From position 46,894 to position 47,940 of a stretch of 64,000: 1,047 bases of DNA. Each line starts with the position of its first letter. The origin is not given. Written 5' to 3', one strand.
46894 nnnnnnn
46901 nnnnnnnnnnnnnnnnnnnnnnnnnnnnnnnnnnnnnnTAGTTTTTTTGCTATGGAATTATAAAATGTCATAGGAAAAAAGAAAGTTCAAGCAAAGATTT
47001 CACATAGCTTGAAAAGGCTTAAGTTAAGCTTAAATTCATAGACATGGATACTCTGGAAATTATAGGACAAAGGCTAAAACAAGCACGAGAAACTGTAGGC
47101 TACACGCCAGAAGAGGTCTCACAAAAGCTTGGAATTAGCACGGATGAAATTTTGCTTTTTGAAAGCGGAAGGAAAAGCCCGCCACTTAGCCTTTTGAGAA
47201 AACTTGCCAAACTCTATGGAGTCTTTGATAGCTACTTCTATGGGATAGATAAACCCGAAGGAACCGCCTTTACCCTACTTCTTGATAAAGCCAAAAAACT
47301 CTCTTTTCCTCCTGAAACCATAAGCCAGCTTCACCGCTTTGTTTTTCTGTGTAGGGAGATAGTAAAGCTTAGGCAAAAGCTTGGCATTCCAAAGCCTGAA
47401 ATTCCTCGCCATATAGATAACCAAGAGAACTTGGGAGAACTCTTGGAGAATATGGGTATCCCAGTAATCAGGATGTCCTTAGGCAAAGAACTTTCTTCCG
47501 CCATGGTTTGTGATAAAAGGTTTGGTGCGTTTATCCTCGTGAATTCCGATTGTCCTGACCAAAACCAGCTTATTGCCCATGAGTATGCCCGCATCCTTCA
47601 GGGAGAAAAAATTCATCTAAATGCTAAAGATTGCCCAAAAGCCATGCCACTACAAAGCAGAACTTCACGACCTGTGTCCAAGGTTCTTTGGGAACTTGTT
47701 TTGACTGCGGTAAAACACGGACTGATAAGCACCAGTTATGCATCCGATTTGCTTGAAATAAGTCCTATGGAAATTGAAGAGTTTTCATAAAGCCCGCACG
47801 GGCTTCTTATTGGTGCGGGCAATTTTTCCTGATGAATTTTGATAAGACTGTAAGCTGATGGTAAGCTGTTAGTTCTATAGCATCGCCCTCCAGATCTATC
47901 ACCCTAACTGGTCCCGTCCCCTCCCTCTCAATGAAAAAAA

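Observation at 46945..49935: Compositionally foreign ~3 kb island: XRE/ImmA-like regulator plus three small acidic proteins, all with strong Shine-Dalgarno sites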

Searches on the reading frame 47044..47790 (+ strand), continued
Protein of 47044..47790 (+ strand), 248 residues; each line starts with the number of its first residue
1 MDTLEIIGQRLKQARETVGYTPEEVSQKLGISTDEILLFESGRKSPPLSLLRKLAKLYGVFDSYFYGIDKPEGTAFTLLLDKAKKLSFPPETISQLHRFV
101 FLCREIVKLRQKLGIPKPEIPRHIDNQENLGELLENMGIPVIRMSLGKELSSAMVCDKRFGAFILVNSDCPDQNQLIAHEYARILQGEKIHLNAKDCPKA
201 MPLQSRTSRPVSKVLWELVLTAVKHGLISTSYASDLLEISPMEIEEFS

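Call 103: search_dna_similar(query=window:47044-47787:+, collection=phages, mode=protein, max_evalue=0.001, max_rows=15)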
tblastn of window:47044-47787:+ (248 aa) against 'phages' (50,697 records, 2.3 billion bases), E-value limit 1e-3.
Records with a match: 42; places in all: 42; records where one place covers at least 80% of the query: 0.
Best place of each record, by identity: <60% 42.
By first word of the organism name: Brevibacillus 11; Listeria 7; Bacillus 7; Paenibacillus 5; Wolbachia 3; bajarodino 2; Butyrivibrio 2; Pseudomonas 1; Bacteriophage 1; Vibrio 1; and 2 more.
By host as written in the record: Brevibacillus laterosporus 11; Listeria monocytogenes 6; - 2; Butyrivibrio fibrisolvens DSM 3071 2; Paenibacillus larvae ATCC 9545 2; Paenibacillus larvae 2; Bacillus thuringiensis 2; Bacillus cereus 2; and 13 more.
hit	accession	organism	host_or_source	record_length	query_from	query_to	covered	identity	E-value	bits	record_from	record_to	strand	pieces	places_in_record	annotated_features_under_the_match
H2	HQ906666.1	Wolbachia endosymbiont wVitB of Nasonia vitripennis phage ...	Wolbachia endosymbiont wVitB of Nasonia ...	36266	7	141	54%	26.9%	6e-4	47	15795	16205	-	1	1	putative transcriptional regulator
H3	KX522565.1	Wolbachia phage WO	wVitA Wolbachia of Nasonia vitripennis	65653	7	141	54%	26.9%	6e-4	47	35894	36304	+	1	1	helix-turn-helix family protein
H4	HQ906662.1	Wolbachia endosymbiont wVitA of Nasonia vitripennis phage ...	Wolbachia endosymbiont wVitA of Nasonia ...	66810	7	141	54%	26.9%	6e-4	47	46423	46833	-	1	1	putative transcriptional regulator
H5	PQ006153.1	bajarodino virus 44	Neotoma bryanti feces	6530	4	109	43%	29.6%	5e-5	50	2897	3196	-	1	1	repressor protein | hypothetical protein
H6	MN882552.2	Butyrivibrio virus Bo-Finn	Butyrivibrio fibrisolvens DSM 3071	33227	7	91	34%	36.5%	6e-4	47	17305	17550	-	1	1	hypothetical protein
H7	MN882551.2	Butyrivibrio virus Arian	Butyrivibrio fibrisolvens DSM 3071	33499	7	91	34%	36.5%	6e-4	47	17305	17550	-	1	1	hypothetical protein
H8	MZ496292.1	Pseudomonas phage PARCL1pr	Pseudomonas sp. PARCI1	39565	2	89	35%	31.6%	9e-4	46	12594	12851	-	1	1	putative HTH-type transcriptional regulator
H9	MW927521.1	Paenibacillus phage Norbert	Paenibacillus larvae ATCC 9545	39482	1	72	29%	35.6%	5e-5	50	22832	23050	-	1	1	helix-turn-helix domain protein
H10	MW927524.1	Paenibacillus phage Riker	Paenibacillus larvae ATCC 9545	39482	1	72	29%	35.6%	5e-5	50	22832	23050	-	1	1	helix-turn-helix transcriptional regulator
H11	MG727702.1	Paenibacillus phage Likha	Paenibacillus larvae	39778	1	72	29%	35.6%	5e-5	50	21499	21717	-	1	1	helix-turn-helix domain XRE family transcriptional regulator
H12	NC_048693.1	Paenibacillus phage Likha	Paenibacillus larvae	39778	1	72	29%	35.6%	5e-5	50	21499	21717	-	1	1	transcriptional repressor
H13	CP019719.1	Paenibacillus phage phiERICV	Paenibacillus larvae subsp. larvae ...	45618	1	72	29%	35.6%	5e-5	50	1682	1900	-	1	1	helix-turn-helix family protein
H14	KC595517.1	Brevibacillus phage Abouo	Brevibacillus laterosporus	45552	3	69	27%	37.3%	3e-6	54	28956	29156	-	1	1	transcriptional regulator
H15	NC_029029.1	Brevibacillus phage Abouo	Brevibacillus laterosporus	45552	3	69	27%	37.3%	3e-6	54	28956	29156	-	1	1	transcriptional regulator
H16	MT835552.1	Bacteriophage sp.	human fecal samples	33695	2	82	33%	29.6%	5e-5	50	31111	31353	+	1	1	record has no annotation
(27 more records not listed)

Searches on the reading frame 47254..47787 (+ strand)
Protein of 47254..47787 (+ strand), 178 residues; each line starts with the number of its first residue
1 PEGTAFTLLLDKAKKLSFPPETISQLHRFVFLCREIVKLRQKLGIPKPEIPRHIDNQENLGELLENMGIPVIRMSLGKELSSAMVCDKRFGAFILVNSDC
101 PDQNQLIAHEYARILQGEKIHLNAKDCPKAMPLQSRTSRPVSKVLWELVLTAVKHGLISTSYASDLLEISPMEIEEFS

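Call 61: search_solved_structures(query=window:47254-47787:+, max_evalue=10, show_alignments=3)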
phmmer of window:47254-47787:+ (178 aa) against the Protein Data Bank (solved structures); distinct sequences matched with E-value up to 10: 8.
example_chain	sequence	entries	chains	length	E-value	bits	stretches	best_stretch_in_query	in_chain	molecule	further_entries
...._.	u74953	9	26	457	0.17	15.3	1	22-75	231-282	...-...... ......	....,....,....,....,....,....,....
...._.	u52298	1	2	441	0.19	15.2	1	22-75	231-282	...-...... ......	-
3ovb_A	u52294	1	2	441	0.19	15.2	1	22-75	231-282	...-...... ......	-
3ouy_A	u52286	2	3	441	0.19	15.2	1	22-75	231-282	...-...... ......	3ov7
2zh7_A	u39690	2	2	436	0.19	15.2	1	22-75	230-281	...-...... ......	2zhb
3ova_A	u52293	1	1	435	0.19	15.1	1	22-75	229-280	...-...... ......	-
1r89_A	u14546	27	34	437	0.23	14.8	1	22-75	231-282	tRNA nucleotidyltransferase | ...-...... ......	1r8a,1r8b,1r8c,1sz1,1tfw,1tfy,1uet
7qep_M5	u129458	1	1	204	0.97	12.8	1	46-130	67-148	Ribosomal protein L15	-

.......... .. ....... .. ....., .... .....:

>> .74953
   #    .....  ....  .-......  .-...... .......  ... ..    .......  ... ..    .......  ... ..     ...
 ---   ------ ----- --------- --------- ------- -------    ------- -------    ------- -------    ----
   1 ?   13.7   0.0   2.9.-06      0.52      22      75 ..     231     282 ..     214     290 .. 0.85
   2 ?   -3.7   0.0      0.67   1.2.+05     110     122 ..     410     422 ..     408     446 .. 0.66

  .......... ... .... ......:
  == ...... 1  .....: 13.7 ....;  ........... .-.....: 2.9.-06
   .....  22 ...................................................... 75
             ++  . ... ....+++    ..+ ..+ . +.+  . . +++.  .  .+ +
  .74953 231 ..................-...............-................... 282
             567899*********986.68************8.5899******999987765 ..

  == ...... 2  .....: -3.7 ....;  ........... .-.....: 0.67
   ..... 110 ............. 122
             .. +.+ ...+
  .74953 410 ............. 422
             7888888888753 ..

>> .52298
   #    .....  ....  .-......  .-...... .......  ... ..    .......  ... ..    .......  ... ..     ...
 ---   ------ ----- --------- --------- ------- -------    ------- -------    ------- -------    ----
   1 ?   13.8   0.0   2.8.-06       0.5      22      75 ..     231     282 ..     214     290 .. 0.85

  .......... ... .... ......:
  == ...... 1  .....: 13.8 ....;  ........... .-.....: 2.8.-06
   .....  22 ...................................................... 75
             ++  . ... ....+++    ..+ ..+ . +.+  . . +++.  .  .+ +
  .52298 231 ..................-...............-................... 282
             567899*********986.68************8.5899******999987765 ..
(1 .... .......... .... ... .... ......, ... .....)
